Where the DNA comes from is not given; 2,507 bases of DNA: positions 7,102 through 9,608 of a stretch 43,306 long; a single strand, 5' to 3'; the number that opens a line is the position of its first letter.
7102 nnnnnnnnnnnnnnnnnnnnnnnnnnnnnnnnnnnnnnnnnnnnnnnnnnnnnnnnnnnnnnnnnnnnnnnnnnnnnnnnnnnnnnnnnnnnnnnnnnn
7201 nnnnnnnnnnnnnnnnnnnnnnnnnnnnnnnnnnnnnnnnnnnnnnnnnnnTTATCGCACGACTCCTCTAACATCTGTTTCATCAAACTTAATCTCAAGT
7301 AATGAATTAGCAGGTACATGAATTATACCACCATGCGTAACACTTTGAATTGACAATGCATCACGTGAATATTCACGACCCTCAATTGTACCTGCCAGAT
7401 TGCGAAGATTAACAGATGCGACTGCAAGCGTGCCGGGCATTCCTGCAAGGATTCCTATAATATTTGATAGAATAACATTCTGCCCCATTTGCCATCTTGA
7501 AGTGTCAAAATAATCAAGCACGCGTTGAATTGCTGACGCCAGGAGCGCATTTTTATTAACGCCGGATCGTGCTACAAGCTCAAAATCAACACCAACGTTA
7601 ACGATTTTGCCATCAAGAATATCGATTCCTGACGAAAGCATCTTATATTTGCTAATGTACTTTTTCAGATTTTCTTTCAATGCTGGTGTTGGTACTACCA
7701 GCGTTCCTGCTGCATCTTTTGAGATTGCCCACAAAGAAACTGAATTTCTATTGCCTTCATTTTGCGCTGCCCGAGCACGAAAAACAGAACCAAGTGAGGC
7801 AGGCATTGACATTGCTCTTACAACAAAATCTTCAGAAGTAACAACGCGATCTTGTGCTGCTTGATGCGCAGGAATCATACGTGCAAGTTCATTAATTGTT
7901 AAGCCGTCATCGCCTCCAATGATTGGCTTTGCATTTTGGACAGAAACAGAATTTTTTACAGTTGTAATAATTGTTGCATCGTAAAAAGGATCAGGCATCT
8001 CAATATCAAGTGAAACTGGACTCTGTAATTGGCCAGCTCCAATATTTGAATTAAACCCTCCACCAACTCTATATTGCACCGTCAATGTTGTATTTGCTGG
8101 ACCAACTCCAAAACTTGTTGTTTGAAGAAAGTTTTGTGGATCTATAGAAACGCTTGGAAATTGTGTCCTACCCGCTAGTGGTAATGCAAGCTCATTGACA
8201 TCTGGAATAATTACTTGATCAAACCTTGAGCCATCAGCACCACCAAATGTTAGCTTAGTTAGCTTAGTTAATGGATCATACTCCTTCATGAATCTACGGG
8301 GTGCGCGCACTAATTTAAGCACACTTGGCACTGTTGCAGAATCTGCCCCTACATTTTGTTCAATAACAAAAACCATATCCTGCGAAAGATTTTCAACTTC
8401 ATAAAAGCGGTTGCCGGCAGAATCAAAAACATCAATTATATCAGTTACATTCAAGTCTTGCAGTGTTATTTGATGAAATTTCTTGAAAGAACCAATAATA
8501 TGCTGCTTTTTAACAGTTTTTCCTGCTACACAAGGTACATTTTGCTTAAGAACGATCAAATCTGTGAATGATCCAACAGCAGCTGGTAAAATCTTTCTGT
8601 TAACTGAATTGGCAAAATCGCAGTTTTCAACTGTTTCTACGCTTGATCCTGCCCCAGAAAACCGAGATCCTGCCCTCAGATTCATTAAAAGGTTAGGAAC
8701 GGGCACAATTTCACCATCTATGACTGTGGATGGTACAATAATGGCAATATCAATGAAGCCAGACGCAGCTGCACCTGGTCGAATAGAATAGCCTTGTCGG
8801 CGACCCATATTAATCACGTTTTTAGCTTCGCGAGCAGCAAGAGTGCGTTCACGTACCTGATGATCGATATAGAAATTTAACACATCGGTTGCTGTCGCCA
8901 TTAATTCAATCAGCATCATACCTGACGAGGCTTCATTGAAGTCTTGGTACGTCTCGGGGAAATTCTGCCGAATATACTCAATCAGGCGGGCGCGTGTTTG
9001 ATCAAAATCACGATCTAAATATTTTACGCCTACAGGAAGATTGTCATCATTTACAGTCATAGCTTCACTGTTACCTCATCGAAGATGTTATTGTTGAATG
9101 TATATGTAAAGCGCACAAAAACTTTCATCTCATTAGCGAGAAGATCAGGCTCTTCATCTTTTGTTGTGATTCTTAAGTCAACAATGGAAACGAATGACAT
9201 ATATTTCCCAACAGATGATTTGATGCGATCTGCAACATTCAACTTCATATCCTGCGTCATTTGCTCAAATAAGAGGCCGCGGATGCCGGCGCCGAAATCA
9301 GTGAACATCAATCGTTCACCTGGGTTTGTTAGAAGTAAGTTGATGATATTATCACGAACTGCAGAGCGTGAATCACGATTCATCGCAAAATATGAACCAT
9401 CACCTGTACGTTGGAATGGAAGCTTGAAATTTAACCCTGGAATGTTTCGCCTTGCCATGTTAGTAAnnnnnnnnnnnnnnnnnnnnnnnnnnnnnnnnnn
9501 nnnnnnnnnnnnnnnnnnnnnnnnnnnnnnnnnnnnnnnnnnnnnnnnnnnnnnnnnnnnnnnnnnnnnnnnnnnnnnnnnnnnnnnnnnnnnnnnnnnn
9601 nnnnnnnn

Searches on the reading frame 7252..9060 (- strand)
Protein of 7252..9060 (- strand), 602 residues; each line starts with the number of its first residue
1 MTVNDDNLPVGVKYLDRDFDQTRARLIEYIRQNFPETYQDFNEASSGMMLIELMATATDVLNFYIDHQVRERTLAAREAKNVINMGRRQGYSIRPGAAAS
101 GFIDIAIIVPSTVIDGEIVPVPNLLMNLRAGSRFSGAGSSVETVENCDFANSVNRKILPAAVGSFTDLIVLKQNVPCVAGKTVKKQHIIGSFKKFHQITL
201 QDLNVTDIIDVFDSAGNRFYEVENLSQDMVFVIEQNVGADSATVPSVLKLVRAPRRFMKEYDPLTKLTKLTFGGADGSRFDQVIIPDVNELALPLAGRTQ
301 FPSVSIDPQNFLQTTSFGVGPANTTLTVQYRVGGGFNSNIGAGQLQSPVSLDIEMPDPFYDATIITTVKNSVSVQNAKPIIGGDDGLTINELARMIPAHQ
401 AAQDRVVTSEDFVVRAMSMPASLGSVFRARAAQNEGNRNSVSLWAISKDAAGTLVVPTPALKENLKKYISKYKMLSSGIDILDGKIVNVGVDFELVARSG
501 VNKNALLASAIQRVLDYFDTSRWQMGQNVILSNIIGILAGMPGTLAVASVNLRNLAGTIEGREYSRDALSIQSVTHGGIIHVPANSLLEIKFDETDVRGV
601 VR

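Call 9: search_protein_families(library=pfam, proteins=[window:7252-9060:-], max_evalue=0.001)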
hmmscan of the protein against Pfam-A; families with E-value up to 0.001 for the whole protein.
window:7252-9060:- (602 aa): 0 families

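Call 34: search_protein_families(library=phrogs, proteins=[window:7252-9060:-], max_evalue=0.001)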
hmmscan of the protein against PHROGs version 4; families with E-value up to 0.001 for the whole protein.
window:7252-9060:- (602 aa): 3 families
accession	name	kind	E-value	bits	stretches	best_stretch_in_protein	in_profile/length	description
phrog_219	-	tail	8.9e-12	45.4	1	18-204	10-178/598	baseplate wedge subunit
phrog_6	-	tail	1.3e-09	38.3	1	363-554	213-384/548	baseplate wedge subunit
phrog_10646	-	tail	3e-09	36.4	1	18-108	32-123/1142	baseplate wedge subunit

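Call 39: search_dna_similar(query=window:7252-9060:-, collection=phages, mode=protein, max_rows=12)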
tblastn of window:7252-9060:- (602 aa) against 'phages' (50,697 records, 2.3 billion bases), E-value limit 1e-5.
Records with a match: 12; places in all: 12; records where one place covers at least 80% of the query: 6.
Best place of each record, by identity: <60% 12.
By first word of the organism name: Flavobacterium 4; uncultured 2; Streptomyces 2; Agrobacterium 2; Microcystis 1; Sinorhizobium 1.
By host as written in the record: Flavobacterium sp. LMO8 4; - 2; Streptomyces sp. 5a 2; Agrobacterium tumefaciens C58 2; Microcystis elabens 1; Sinohrizobium meliloti NRRL L-50 1.
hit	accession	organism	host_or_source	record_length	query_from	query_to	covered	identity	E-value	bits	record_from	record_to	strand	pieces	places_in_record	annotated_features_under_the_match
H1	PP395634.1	Microcystis phage Mel-JY01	Microcystis elabens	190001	12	602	98%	32.2%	7e-90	310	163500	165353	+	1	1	hypothetical protein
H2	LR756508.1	uncultured phage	metagenomic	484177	12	599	98%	31.2%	1e-74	266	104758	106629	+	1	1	record has no annotation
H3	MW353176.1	Flavobacterium phage vB_FspM_immuto_3-5A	Flavobacterium sp. LMO8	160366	12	599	98%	30.7%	1e-78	277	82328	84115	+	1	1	baseplate wedge protein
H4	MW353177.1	Flavobacterium phage vB_FspM_immuto_13-6C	Flavobacterium sp. LMO8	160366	12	599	98%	30.7%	1e-78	277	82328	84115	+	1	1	baseplate wedge protein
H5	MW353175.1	Flavobacterium phage vB_FspM_immuto_2-6A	Flavobacterium sp. LMO8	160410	12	599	98%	30.7%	1e-78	277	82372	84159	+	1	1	baseplate wedge protein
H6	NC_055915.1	Flavobacterium phage vB_FspM_immuto_2-6A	Flavobacterium sp. LMO8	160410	12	599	98%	30.7%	1e-78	277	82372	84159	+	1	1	baseplate wedge protein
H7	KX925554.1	Streptomyces phage BRock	Streptomyces sp. 5a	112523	330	543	36%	23.4%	4e-6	56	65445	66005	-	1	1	baseplate assembly protein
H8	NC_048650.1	Streptomyces phage BRock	Streptomyces sp. 5a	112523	330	543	36%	23.4%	4e-6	56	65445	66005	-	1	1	baseplate protein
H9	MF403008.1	Agrobacterium phage Atu_ph07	Agrobacterium tumefaciens C58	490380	18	114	16%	33.7%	2e-7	61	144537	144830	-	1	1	hypothetical protein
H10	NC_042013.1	Agrobacterium phage Atu_ph07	Agrobacterium tumefaciens C58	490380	18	114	16%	33.7%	2e-7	61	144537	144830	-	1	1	baseplate wedge subunit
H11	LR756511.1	uncultured phage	metagenomic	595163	7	101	16%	34.0%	1e-8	65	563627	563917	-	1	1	record has no annotation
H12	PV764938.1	Sinorhizobium phage Phosso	Sinohrizobium meliloti NRRL L-50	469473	18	114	16%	32.7%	7e-6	56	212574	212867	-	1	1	baseplate wedge protein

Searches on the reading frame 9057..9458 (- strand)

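Call 61: search_protein_families(library=pfam, proteins=[window:9057-9458:-], max_evalue=0.01)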
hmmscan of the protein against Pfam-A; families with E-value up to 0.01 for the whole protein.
window:9057-9458:- (133 aa): 1 family
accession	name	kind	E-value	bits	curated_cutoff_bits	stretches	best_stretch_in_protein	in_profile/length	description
PF04965.19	GPW_gp25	-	2.7e-09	37.1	27.2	1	29-116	2-88/96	Baseplate wedge protein gp25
